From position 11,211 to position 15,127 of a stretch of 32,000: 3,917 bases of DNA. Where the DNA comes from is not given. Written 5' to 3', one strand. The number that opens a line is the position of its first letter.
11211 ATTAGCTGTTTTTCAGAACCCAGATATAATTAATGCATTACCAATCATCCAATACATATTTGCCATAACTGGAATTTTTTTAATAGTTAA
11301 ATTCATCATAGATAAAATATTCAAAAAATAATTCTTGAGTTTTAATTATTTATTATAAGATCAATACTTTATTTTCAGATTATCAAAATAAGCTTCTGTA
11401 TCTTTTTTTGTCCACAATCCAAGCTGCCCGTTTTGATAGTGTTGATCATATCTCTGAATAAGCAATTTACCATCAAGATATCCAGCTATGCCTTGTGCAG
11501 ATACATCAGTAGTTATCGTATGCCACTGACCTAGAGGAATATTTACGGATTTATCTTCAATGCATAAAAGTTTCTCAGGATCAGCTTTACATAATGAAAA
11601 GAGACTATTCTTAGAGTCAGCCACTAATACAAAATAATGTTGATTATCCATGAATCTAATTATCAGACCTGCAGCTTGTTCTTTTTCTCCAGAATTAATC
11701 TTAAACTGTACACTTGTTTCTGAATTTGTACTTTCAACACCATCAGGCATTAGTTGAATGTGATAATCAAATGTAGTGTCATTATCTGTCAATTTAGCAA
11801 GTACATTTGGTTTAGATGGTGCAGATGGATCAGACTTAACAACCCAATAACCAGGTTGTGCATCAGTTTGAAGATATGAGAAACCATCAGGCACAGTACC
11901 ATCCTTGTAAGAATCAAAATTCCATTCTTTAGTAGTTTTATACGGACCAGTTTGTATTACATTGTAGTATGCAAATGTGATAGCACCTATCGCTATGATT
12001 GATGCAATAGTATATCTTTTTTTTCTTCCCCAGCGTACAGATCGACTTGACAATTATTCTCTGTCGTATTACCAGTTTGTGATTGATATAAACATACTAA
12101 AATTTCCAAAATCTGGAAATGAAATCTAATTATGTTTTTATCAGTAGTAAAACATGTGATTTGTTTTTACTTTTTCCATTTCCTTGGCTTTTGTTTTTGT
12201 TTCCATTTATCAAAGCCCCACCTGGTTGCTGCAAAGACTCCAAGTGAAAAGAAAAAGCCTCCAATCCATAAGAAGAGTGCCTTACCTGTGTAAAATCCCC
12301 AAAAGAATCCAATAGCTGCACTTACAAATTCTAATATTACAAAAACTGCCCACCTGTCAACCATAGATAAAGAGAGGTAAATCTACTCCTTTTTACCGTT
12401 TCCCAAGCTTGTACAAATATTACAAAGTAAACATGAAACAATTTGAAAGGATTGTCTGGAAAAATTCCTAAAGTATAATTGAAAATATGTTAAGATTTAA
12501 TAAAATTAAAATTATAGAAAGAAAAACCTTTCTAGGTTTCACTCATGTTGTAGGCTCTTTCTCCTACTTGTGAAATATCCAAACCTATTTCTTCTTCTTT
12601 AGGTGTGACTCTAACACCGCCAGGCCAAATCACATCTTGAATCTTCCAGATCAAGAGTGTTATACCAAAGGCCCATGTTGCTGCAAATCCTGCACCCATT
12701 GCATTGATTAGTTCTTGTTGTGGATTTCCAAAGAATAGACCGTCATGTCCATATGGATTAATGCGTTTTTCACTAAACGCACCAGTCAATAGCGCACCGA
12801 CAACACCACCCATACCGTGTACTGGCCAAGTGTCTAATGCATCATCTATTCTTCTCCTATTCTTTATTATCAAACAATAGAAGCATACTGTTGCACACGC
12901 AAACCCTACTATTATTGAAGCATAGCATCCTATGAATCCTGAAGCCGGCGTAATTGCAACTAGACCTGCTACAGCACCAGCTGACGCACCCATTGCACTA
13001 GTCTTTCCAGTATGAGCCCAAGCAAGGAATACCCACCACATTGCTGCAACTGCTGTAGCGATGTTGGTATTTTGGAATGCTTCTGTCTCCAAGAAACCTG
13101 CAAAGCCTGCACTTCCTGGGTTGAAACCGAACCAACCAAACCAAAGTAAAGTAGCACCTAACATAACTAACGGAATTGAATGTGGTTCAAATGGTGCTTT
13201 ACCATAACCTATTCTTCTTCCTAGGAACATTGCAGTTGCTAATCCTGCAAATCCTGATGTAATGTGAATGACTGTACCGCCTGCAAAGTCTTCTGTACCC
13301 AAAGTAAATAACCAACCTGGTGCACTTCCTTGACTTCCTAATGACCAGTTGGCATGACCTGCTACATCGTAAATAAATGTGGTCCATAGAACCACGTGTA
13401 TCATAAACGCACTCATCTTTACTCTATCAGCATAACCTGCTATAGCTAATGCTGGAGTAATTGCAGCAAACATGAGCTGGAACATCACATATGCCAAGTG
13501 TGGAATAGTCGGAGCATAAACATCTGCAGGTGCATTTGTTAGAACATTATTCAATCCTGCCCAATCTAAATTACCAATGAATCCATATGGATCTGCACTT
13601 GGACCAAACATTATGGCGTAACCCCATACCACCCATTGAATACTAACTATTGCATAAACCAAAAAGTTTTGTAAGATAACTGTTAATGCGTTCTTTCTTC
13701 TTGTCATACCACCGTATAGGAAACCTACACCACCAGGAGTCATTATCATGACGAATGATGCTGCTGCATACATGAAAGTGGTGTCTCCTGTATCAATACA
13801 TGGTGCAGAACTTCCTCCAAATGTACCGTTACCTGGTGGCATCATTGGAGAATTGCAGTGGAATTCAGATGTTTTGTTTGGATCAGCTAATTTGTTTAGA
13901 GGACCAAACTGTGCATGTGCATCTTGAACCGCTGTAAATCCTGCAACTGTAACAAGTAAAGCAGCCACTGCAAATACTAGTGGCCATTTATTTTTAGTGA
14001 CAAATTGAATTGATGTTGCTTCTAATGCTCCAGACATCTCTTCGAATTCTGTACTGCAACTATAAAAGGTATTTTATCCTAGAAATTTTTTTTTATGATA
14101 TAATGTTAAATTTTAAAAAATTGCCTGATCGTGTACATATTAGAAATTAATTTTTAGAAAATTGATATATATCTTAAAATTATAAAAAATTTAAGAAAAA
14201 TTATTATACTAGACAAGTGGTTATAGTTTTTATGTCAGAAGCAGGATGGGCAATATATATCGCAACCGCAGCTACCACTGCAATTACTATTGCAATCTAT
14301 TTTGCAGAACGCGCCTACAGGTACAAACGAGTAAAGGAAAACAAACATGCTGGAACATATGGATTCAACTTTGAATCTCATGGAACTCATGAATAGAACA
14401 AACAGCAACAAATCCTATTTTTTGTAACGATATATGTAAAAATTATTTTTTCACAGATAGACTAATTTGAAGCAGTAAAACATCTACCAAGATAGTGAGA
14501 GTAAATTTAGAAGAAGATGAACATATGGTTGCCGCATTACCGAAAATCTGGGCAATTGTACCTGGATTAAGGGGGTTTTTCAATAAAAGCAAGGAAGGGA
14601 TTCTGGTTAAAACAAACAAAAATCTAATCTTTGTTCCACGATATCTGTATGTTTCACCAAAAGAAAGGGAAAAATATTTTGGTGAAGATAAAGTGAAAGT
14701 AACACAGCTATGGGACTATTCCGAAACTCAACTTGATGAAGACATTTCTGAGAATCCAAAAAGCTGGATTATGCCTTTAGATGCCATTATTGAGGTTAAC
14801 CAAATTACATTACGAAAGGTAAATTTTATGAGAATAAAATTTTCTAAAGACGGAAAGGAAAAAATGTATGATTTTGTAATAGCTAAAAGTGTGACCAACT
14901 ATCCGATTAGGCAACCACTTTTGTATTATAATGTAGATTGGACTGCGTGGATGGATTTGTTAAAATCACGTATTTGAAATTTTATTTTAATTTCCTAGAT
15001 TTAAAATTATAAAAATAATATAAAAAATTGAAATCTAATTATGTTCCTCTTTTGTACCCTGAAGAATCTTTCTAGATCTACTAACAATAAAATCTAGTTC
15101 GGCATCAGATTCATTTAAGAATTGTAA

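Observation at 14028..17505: Perfect 74-bp direct repeat duplicates the amt promoter and start codon, and brackets a 3.4-kb block separating amt from P-II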

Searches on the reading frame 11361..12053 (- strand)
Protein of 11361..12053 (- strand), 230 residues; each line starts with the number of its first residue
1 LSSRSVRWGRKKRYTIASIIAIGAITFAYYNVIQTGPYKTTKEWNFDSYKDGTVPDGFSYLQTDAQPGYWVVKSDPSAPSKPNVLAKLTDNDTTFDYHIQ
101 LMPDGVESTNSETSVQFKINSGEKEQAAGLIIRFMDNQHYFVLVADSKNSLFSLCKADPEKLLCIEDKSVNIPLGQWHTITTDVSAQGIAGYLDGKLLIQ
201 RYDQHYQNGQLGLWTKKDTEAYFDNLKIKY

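Call 5: search_protein_families(library=pfam, proteins=[window:11361-12053:-], max_evalue=0.01)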
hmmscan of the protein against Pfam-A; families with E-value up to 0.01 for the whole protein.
window:11361-12053:- (230 aa): 3 families
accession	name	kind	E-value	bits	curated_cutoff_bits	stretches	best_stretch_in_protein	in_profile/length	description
PF06439.18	3keto-disac_hyd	-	2.5e-06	28.1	26.8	1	53-229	27-187/187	3-keto-disaccharide hydrolase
PF21708.4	Glyco_hydro_59_C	-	2e-05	25.1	27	1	157-229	100-173/175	Galactocerebrosidase, C-terminal lectin domain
PF13385.13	Laminin_G_3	-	0.00023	21.8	27.6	1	98-197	6-101/151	Concanavalin A-like lectin/glucanases superfamily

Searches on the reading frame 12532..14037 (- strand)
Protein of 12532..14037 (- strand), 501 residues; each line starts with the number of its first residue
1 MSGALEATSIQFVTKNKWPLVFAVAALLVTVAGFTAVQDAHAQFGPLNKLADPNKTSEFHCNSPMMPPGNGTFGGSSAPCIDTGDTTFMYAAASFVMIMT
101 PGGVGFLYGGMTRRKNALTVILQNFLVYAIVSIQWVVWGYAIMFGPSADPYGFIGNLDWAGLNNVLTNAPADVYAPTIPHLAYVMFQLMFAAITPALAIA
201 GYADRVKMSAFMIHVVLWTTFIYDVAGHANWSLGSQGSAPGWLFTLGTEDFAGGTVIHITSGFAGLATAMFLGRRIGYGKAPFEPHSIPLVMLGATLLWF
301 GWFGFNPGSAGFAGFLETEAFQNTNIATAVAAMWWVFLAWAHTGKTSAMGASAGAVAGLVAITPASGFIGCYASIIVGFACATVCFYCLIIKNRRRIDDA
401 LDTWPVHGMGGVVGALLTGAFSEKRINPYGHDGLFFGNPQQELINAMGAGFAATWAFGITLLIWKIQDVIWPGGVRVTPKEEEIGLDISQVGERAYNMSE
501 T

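Call 5: search_protein_families(library=pfam, proteins=[window:12532-14037:-], max_evalue=0.01)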
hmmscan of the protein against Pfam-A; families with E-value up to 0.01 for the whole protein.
window:12532-14037:- (501 aa): 1 family
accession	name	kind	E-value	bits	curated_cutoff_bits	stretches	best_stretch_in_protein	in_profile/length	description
PF00909.26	Ammonium_transp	-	1.2e-105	354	23.2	1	88-496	2-399/399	Ammonium Transporter Family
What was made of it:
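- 12532..14037 (-): amt2: high-affinity-type Amt with an N-terminal signal peptide, 501 aa. PF00909, E 1e-105 (call 5).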

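Call 9: find_related_loci(query=window:12532-14037:-, collection=genome_contigs, flank=10000)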
Query window:12532-14037:- (501 aa) in genome_contigs; peptide patterns used: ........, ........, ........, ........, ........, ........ (x = any residue, [..] = any of these).
600 stretches matched a pattern (row limit reached: there are more); 600 encode a relative of the query (tblastn E <= 1e-3); the best 80 are kept; 80 distinct loci.
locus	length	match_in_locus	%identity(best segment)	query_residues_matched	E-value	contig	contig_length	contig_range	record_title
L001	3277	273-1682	49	15-496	1e-140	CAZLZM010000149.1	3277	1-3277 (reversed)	MAG TPA_asm: uncultured Nitrosopumilales archaeon isolate binchicken_co71_71 genome assembly, contig: NODE_12801_length_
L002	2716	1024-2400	47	75-496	1e-131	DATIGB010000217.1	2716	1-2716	MAG TPA_asm: Candidatus Nitrosotenuis sp. isolate SMAG_U16410 k141_95809, whole genome shotgun sequence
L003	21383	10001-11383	47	75-500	3e-121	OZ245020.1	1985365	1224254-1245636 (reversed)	MAG: Nitrosarchaeum sp. isolate 551d757b-9719-43ce-af74-18e6fc1aa08f genome assembly, chromosome: 1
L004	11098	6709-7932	48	81-500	6e-118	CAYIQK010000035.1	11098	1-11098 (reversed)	MAG TPA_asm: uncultured Planctomycetales bacterium isolate ERP119705_co25_244 genome assembly, contig: NODE_5079_length_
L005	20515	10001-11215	47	81-497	2e-117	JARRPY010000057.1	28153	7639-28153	MAG: Deltaproteobacteria bacterium isolate Spart_188_MAG scaffold_3048, whole genome shotgun sequence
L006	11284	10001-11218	49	81-498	1e-116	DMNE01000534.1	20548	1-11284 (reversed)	MAG TPA_asm: Nitrospiraceae bacterium isolate UBA9159 contig_45158, whole genome shotgun sequence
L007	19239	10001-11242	49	76-500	8e-117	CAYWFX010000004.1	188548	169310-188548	MAG TPA_asm: uncultured Syntrophomonas sp. isolate SRP302447_co4_189 genome assembly, contig: NODE_249_length_188548_cov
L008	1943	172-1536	44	20-500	6e-124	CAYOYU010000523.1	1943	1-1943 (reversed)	MAG TPA_asm: uncultured Syntrophorhabdaceae bacterium isolate binchicken_co232_11 genome assembly, contig: NODE_104359_l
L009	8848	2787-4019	47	76-498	2e-113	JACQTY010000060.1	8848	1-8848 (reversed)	MAG: Chloroflexi bacterium isolate NC_groundwater_1423_Ag_S-0.65um_59_50 S_p65_S5_coassembly_k141_1128587, whole genome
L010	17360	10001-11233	47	76-497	8e-113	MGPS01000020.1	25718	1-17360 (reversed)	MAG: Deltaproteobacteria bacterium GWC2_42_11 gwc2_scaffold_1817, whole genome shotgun sequence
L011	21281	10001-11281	44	58-498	6e-112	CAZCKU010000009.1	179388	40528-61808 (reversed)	MAG TPA_asm: uncultured Thermodesulfovibrio sp. isolate binchicken_co269_38 genome assembly, contig: NODE_71_length_1793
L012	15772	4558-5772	50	82-498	7e-112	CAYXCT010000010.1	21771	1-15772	MAG TPA_asm: uncultured bacterium isolate binchicken_co3_536 genome assembly, contig: NODE_7611_length_21771_cov_5.71454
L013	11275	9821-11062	46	70-497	1e-111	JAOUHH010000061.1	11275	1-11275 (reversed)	MAG: Desulfobulbaceae bacterium isolate 4_1_May_SF_Bin57 4_1_May_SF_Bin57_scaffold_2416_c1, whole genome shotgun sequenc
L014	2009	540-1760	48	80-497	2e-118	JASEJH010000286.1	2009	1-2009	MAG: Thermoanaerobacteraceae bacterium isolate Yes71-27 NODE_286_length_2009_cov_3.785056, whole genome shotgun sequence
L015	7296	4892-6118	47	81-500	2e-110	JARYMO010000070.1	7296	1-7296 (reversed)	MAG: Syntrophomonadaceae bacterium isolate A05DMB-I-34 NODE_3478_length_7296_cov_4.083828, whole genome shotgun sequence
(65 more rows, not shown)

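Call 10: find_encoding_contigs(protein=window:12532-14037:-, flank=10000, max_places=10)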
Protein window:12532-14037:- (501 aa): 1 contig read that carries it; 1 place shown.
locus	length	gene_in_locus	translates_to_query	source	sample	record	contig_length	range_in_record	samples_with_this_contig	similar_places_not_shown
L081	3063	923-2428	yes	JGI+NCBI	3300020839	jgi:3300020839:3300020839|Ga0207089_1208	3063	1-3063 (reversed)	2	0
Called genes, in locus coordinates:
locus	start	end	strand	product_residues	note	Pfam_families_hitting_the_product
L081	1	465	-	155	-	?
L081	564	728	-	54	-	-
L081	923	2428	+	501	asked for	PF00909:Ammonium_transp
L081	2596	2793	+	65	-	-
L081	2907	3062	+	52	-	?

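Call 79: list_cluster_members(proteins=[window:12532-14037:-, window:16692-17441:-, P0004, P0009, P0043, P0062, P0017, P0116, P0080, P0047])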
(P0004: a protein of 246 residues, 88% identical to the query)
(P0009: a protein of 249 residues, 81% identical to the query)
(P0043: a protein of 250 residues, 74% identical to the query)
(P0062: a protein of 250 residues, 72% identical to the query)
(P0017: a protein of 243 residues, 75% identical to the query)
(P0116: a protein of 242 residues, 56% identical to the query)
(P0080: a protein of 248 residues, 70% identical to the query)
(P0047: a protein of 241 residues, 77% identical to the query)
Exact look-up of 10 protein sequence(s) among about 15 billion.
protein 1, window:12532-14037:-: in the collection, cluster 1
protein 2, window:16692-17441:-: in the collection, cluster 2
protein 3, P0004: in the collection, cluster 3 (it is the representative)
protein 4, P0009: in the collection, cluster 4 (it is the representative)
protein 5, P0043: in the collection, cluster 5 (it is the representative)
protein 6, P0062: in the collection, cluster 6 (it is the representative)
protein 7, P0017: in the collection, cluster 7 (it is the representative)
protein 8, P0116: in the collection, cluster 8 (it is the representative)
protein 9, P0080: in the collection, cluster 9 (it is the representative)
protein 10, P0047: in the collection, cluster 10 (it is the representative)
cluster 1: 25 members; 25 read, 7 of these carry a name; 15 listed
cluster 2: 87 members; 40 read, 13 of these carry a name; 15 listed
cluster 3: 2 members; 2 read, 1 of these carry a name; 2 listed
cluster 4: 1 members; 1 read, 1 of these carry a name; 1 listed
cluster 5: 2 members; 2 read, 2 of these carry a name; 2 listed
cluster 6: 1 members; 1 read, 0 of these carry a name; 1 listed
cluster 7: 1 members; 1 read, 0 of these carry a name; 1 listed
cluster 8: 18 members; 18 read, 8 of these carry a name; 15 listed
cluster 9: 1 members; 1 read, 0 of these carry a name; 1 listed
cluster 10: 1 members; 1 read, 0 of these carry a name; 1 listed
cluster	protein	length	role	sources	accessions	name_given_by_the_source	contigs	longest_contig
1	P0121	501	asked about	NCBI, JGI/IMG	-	-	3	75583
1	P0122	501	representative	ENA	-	-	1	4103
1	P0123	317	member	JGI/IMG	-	Amt family ammonium transporter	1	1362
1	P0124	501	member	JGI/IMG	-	Amt family ammonium transporter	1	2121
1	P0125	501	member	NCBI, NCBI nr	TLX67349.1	MAG: ammonium transporter [Thaumarchaeota archaeon] | MAG: ammonium transporter [Nitrososphaerota archaeon]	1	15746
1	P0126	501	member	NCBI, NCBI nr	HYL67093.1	MAG TPA: ammonium transporter [Nitrosopumilaceae archaeon] | ammonium transporter [Nitrosopumilaceae archaeon]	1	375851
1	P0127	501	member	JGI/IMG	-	Amt family ammonium transporter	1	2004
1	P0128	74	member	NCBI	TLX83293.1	MAG: hypothetical protein E6L00_01190, partial [Thaumarchaeota archaeon]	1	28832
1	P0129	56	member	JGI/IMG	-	hypothetical protein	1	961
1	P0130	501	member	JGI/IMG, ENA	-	-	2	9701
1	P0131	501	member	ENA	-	-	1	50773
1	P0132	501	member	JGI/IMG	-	-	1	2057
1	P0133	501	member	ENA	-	-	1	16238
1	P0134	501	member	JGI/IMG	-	-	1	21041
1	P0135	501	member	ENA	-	-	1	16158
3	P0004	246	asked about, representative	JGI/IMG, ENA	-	CRISPR-associated exonuclease Cas4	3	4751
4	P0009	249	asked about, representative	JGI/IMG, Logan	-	CRISPR-associated exonuclease Cas4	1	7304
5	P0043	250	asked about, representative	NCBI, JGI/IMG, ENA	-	CRISPR-associated exonuclease Cas4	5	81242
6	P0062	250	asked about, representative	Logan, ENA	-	-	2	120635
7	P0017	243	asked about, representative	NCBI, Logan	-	-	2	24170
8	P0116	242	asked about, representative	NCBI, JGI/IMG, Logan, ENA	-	-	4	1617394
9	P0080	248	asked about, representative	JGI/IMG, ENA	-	-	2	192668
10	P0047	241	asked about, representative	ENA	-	-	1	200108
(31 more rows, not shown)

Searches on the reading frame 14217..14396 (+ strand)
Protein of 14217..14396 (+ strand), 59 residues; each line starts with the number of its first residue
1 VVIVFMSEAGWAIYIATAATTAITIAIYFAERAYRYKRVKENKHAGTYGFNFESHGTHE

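Call 5: search_protein_families(library=pfam, proteins=[window:14217-14396:+], max_evalue=0.01)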
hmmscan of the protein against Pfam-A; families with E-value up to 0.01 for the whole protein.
window:14217-14396:+ (59 aa): 1 family
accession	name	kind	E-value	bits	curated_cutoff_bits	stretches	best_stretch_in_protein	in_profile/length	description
PF01098.24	FTSW_RODA_SPOVE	-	0.0043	16.5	26.4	1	1-41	165-205/356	Cell cycle protein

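Call 42: search_protein_families(library=ncbifam, proteins=[window:14217-14396:+], max_evalue=0.01)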
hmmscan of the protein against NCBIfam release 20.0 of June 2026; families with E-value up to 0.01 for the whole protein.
window:14217-14396:+ (59 aa): 0 families

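Call 43: search_protein_families(library=phrogs, proteins=[window:14217-14396:+], max_evalue=0.01)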
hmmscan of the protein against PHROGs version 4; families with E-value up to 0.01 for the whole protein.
window:14217-14396:+ (59 aa): 0 families

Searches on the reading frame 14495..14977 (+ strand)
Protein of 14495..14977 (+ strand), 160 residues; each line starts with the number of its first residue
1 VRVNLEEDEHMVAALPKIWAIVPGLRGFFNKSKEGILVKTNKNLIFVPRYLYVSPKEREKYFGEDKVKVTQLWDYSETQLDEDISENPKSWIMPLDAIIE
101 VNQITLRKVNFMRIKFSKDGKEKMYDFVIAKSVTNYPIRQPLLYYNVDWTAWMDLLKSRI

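Call 5: search_protein_families(library=pfam, proteins=[window:14495-14977:+], max_evalue=0.01)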
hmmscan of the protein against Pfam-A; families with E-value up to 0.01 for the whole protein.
window:14495-14977:+ (160 aa): 0 families

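Call 42: search_protein_families(library=ncbifam, proteins=[window:14495-14977:+], max_evalue=0.01)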
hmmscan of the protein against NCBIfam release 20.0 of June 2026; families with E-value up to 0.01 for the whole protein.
window:14495-14977:+ (160 aa): 0 families

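Call 43: search_protein_families(library=phrogs, proteins=[window:14495-14977:+], max_evalue=0.01)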
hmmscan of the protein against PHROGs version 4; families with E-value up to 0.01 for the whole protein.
window:14495-14977:+ (160 aa): 0 families
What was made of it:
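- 14495..14977 (+): o160: conserved ORF of unknown function. No family match (calls 5, 42, 43).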

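Call 75: find_related_loci(query=window:14495-14977:+, collection=viral_contigs, flank=6000)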
Query window:14495-14977:+ (160 aa) in viral_contigs; peptide patterns used: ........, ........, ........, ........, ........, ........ (x = any residue, [..] = any of these).
7 stretches matched a pattern, but none encodes a relative of the query by tblastn (E <= 1e-3).
